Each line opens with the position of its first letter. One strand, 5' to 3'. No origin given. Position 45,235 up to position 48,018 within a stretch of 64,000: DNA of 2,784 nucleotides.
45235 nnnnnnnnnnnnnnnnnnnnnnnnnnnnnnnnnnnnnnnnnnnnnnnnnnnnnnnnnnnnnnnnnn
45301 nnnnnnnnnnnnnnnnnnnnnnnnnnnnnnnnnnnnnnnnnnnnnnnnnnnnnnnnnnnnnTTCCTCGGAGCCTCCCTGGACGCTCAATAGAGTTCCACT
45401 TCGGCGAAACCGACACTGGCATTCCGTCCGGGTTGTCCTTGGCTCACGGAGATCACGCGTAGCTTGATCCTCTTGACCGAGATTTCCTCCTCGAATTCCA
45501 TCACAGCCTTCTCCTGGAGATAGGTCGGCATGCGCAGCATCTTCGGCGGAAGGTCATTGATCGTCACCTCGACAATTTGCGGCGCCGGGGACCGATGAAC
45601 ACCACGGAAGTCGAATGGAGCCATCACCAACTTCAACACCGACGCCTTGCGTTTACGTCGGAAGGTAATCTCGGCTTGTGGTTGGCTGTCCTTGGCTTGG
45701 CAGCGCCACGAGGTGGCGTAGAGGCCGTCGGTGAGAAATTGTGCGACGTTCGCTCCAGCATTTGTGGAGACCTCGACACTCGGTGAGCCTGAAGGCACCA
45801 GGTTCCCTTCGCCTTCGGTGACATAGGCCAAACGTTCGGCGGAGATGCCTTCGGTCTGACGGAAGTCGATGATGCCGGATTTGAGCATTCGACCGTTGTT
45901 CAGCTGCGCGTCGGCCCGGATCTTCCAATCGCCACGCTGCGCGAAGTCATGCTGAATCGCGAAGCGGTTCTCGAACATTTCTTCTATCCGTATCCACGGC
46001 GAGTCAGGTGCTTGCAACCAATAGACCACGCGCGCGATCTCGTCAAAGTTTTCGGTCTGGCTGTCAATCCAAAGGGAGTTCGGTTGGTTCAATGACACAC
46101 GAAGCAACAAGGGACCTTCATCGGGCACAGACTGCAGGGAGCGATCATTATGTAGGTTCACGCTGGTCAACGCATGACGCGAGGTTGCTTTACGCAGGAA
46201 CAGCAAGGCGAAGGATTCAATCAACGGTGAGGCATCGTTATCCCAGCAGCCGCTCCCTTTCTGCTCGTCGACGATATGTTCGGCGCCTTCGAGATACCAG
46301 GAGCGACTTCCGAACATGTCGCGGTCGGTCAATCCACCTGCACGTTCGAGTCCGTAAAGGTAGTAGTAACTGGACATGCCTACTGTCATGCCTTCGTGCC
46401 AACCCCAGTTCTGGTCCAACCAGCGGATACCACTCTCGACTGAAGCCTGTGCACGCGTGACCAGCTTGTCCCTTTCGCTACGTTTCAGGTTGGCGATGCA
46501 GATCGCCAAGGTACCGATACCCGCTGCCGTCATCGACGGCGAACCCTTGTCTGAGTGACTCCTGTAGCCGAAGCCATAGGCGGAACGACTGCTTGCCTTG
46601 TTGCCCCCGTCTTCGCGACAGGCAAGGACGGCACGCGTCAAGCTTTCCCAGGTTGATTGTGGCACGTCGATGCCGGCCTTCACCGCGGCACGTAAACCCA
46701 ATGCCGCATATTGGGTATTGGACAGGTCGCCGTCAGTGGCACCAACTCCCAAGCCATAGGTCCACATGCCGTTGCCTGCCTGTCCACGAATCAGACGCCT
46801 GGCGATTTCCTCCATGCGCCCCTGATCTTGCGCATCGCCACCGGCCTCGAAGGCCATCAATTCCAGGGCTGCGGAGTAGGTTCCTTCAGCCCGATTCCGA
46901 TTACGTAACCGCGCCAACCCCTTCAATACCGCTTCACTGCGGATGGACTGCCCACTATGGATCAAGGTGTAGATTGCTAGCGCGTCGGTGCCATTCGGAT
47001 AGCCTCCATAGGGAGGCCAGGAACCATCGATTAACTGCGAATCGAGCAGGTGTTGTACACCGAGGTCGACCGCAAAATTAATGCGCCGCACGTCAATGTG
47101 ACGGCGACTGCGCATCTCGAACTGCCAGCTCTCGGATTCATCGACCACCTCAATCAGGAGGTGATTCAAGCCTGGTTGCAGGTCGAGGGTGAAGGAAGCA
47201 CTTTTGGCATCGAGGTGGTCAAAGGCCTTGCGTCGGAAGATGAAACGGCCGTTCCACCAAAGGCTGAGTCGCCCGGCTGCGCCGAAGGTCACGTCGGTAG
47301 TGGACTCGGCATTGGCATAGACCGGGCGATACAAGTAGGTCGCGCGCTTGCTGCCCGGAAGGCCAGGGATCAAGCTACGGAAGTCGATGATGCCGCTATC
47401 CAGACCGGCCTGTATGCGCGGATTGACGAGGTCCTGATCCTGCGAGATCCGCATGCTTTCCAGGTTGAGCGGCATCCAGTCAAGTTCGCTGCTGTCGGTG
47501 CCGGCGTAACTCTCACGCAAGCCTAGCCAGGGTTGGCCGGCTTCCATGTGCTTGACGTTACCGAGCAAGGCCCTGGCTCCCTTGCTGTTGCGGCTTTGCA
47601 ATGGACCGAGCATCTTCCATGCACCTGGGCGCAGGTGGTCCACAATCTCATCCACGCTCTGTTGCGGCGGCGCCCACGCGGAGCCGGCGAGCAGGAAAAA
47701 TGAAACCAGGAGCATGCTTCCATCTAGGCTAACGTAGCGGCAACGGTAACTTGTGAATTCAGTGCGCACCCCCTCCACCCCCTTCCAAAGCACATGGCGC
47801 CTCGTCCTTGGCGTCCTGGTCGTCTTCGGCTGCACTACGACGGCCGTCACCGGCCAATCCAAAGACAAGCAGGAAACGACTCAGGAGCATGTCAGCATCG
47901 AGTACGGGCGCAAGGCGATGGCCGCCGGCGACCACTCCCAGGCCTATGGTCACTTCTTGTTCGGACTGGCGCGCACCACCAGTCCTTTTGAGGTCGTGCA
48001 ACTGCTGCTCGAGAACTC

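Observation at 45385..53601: Three-gene module: Peptidase_MA-like giant lipoprotein flanked by two paralogous beta-sandwich / alpha-alpha-toroid / discoidin-like secreted proteins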

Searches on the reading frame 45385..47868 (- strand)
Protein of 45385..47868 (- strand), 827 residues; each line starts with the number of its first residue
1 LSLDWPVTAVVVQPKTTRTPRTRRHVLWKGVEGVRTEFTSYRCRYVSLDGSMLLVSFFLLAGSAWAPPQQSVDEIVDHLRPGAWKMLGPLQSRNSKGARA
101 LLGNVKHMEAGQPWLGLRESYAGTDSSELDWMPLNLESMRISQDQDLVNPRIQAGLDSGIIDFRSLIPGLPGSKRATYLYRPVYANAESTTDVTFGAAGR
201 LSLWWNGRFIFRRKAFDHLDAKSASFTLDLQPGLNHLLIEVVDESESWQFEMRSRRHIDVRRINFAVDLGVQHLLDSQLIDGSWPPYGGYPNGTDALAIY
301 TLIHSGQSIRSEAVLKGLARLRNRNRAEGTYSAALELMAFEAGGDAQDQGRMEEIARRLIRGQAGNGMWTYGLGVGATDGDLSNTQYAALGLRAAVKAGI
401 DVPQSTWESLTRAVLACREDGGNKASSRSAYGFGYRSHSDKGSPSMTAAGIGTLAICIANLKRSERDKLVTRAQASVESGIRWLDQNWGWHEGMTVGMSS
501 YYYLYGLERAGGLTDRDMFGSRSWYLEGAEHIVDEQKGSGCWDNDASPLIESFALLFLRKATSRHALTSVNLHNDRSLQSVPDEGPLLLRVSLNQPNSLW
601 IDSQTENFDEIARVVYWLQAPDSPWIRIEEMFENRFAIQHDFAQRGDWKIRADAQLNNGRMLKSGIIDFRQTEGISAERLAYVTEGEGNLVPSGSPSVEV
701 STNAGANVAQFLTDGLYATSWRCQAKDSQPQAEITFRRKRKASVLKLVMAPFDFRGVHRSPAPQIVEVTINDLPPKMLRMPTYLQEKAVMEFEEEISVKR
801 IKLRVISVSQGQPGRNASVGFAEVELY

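Call 4: search_protein_families(library=pfam, proteins=[window:45385-47868:-], max_evalue=0.1)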
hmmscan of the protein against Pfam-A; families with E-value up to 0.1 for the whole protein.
window:45385-47868:- (827 aa): 1 family
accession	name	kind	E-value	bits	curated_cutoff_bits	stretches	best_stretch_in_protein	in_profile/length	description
PF24421.1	Ig_J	-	0.012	16.2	29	1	231-272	9-50/104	Tip attachment protein J, Ig-like domain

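Call 5: search_protein_families(library=ncbifam, proteins=[window:45385-47868:-], max_evalue=0.1)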
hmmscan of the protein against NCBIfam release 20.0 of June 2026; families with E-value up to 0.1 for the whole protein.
window:45385-47868:- (827 aa): 2 families
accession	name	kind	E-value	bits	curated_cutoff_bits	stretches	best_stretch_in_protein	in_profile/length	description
NF047619.1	NADase_discoid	domain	0.06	13.4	38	0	704-813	10-120/130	NADase-type glycan-binding domain-containing protein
NF053803.1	Tla1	equivalog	0.096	12.3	200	0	567-615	41-90/245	toxin Tle1 chaperone Tla1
